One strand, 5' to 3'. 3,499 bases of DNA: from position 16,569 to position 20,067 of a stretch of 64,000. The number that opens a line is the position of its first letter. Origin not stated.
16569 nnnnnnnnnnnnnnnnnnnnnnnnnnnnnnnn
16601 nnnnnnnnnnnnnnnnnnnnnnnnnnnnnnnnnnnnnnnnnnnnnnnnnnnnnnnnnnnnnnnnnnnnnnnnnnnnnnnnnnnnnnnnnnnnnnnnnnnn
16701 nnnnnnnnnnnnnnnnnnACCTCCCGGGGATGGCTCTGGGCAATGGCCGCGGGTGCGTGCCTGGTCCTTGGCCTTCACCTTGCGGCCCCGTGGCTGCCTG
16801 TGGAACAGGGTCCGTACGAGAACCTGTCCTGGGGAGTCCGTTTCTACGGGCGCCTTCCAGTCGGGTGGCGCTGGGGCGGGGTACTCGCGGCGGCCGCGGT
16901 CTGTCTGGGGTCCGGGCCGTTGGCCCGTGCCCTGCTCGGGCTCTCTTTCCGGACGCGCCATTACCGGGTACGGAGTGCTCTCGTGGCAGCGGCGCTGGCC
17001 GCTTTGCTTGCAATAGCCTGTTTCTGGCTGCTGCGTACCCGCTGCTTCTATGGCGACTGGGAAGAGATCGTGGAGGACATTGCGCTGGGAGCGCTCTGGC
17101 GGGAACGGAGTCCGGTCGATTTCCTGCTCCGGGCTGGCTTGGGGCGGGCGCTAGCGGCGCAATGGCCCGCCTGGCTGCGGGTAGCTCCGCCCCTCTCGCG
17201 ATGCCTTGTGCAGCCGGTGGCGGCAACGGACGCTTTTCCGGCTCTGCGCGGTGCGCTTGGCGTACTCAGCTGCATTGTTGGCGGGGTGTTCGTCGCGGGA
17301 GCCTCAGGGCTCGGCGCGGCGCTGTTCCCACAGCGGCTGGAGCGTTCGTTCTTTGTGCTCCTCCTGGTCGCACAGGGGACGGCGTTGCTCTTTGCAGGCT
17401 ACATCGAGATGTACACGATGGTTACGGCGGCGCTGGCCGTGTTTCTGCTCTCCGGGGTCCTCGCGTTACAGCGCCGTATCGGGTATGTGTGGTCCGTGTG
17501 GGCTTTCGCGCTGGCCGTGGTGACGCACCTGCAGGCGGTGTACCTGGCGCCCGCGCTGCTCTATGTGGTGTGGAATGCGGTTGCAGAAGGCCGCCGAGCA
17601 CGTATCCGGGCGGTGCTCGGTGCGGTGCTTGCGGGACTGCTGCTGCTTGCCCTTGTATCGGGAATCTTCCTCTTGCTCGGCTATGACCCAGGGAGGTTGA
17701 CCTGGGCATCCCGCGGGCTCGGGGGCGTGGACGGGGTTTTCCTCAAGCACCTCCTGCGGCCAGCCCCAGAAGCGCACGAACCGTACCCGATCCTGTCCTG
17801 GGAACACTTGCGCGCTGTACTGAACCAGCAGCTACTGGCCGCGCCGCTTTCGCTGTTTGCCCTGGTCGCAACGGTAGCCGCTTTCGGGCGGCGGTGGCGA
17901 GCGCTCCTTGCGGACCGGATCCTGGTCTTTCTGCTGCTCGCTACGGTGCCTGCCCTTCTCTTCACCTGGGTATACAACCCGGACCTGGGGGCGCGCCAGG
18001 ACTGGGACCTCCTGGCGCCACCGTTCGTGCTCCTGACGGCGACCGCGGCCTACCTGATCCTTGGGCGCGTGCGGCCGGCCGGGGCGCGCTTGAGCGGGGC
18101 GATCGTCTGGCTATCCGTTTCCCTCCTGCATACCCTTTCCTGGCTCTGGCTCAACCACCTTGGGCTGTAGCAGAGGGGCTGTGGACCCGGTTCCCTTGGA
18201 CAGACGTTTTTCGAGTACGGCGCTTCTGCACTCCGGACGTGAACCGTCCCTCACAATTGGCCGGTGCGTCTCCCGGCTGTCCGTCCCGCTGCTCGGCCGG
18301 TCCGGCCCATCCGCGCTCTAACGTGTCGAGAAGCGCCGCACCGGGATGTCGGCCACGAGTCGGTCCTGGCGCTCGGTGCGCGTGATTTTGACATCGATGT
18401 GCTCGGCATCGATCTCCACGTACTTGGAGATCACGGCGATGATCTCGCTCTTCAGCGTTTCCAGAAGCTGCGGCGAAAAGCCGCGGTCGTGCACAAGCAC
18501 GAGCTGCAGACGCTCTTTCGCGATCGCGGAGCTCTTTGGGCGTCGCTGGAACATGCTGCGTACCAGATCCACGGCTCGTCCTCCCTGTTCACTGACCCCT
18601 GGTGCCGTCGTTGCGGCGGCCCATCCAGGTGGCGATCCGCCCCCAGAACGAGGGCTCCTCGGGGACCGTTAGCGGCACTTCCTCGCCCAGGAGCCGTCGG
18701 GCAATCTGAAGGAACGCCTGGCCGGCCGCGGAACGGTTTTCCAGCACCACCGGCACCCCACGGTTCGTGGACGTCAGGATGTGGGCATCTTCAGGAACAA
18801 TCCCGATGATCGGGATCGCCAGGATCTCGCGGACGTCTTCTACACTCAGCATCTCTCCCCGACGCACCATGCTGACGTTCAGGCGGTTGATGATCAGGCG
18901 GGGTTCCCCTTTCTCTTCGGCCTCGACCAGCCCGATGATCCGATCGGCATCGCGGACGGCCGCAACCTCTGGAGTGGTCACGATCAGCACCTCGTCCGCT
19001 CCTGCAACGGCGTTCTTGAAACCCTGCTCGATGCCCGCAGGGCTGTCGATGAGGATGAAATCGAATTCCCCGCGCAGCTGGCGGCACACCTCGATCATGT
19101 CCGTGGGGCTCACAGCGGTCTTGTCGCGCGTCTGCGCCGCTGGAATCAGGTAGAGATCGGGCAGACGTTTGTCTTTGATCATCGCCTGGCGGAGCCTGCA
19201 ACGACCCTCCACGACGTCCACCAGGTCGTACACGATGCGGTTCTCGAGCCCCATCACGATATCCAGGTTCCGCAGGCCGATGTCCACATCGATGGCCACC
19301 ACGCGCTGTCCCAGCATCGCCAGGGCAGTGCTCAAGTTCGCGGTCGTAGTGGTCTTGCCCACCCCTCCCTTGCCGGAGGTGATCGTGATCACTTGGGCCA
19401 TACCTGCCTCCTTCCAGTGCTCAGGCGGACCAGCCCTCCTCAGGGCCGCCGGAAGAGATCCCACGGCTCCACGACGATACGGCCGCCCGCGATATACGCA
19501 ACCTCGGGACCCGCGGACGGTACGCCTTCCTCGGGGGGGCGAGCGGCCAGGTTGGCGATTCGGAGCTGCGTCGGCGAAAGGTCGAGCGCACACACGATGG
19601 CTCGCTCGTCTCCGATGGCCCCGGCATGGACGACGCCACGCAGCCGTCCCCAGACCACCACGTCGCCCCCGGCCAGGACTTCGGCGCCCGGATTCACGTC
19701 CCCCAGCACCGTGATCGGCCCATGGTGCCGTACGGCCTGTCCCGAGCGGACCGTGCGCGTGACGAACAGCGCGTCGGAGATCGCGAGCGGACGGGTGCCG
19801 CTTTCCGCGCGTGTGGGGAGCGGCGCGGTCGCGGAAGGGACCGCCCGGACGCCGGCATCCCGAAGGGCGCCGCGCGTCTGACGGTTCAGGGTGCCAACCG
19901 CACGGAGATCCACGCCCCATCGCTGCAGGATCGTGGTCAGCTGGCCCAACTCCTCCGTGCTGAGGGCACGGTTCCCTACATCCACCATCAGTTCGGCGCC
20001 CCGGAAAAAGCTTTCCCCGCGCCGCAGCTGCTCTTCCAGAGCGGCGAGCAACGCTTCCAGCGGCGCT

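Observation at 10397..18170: Candidate undescribed envelope-glycan assembly locus with two paralogous giant membrane proteins sharing an N-terminal extracytoplasmic module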

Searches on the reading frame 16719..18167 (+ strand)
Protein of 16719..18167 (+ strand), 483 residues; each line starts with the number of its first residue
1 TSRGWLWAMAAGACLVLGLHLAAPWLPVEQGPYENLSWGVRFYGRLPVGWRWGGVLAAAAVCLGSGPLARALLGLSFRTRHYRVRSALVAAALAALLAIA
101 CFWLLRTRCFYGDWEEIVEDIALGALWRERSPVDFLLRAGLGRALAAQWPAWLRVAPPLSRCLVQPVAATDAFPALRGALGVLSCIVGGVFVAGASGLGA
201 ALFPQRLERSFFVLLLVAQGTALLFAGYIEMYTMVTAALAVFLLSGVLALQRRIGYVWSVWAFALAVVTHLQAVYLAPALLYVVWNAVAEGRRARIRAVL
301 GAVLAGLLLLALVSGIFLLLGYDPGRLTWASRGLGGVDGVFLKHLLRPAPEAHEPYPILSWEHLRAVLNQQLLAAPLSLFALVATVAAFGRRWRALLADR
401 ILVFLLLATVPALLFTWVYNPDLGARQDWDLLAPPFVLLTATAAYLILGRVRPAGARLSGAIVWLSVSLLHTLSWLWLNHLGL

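Call 51: search_solved_structures(query=A3, max_evalue=10, show_alignments=2)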
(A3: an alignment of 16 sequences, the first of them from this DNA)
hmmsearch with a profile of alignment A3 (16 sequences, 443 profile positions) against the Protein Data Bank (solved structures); distinct sequences matched with E-value up to 10: 0.

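Call 52: search_protein_families(library=pfam, alignment_id=A3, max_evalue=10)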
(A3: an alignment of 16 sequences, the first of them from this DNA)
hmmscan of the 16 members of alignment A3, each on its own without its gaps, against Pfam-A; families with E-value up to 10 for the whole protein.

A. member 1, seq(483 aa): 1 family
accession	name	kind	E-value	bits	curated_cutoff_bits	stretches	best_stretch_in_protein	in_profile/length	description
PF09813.14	Coa3_cc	-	1.6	8.9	27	0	81-96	9-24/48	Cytochrome c oxidase assembly factor 3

B. families by the number of members that match (of 16 scanned): 10 families
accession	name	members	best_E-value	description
PF14897.12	EpsG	3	3.4e-05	EpsG family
PF01004.24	Flavi_M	1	0.0084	Flavivirus envelope glycoprotein M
PF01312.24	Bac_export_2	1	0.014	FlhB HrpN YscU SpaS Family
PF18284.7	DNA_meth_N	1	0.016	DNA methylase N-terminal domain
PF11283.13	DUF3084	1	0.074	Protein of unknown function (DUF3084)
PF24220.1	DUF7439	1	0.14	Family of unknown function (DUF7439)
PF19845.4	DUF6320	1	0.94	Family of unknown function (DUF6320)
PF09813.14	Coa3_cc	1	1.6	Cytochrome c oxidase assembly factor 3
PF06703.16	SPC25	1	3.3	Microsomal signal peptidase 25 kDa subunit (SPC25)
PF19885.4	DUF6358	1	6.7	Family of unknown function (DUF6358)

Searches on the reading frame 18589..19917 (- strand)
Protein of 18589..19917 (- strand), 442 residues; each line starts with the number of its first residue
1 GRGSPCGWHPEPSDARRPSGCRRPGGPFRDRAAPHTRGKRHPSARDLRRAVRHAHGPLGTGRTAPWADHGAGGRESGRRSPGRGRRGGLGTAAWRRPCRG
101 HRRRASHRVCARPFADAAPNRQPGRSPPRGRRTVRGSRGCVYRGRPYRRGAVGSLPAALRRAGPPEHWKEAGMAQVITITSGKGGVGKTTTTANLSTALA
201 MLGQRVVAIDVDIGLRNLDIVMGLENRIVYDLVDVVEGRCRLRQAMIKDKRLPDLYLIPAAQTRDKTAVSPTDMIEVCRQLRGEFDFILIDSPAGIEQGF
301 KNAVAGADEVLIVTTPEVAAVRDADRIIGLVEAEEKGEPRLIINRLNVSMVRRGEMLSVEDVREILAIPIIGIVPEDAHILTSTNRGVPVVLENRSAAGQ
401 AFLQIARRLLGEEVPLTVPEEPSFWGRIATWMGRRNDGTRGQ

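Call 8: search_protein_families(library=pfam, proteins=[window:18589-19917:-], max_evalue=0.1)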
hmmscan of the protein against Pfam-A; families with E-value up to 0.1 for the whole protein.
window:18589-19917:- (442 aa): 13 families
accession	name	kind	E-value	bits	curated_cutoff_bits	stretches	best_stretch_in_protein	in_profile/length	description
PF13614.12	AAA_31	-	5.9e-22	78.9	27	1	175-332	2-165/177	AAA domain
PF01656.29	CbiA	-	1.8e-21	76.8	25.4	1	177-390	1-125/125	CobQ/CobB/MinD/ParA nucleotide binding domain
PF10609.15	ParA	-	8.8e-19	68.3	27.1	2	174-227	3-56/246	NUBPL iron-transfer P-loop NTPase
PF09140.17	MipZ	-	7e-12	45.6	20.7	1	176-334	2-145/262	ATPase MipZ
PF06564.18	CBP_BcsQ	-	1.7e-11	44.5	21.3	1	176-321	3-152/234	Cellulose biosynthesis protein BcsQ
PF00142.24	Fer4_NifH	-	1.1e-10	41.9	25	2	181-212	6-37/271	4Fe-4S iron sulfur cluster binding proteins, NifH/frxC family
PF02374.21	ArsA_ATPase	-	4.5e-05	23.3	24.3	1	179-212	5-38/305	Anion-transporting ATPase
PF03308.22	MeaB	-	0.00035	20.1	23.1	1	169-212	28-70/273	Methylmalonyl Co-A mutase-associated GTPase MeaB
PF13481.12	AAA_25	-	0.00092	19.3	27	1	173-294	29-153/195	AAA domain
PF07015.17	VirC1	-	0.0024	17.7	24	1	175-212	2-39/231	VirC1 protein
PF13479.12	AAA_24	-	0.033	14.5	27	1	181-221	8-40/195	AAA domain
PF01268.25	FTHFS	-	0.038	12.6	27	1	172-208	55-91/556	Formate--tetrahydrofolate ligase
PF16575.11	CLP1_P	-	0.075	13.3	26.6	0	182-216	1-35/188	mRNA cleavage and polyadenylation factor CLP1 P-loop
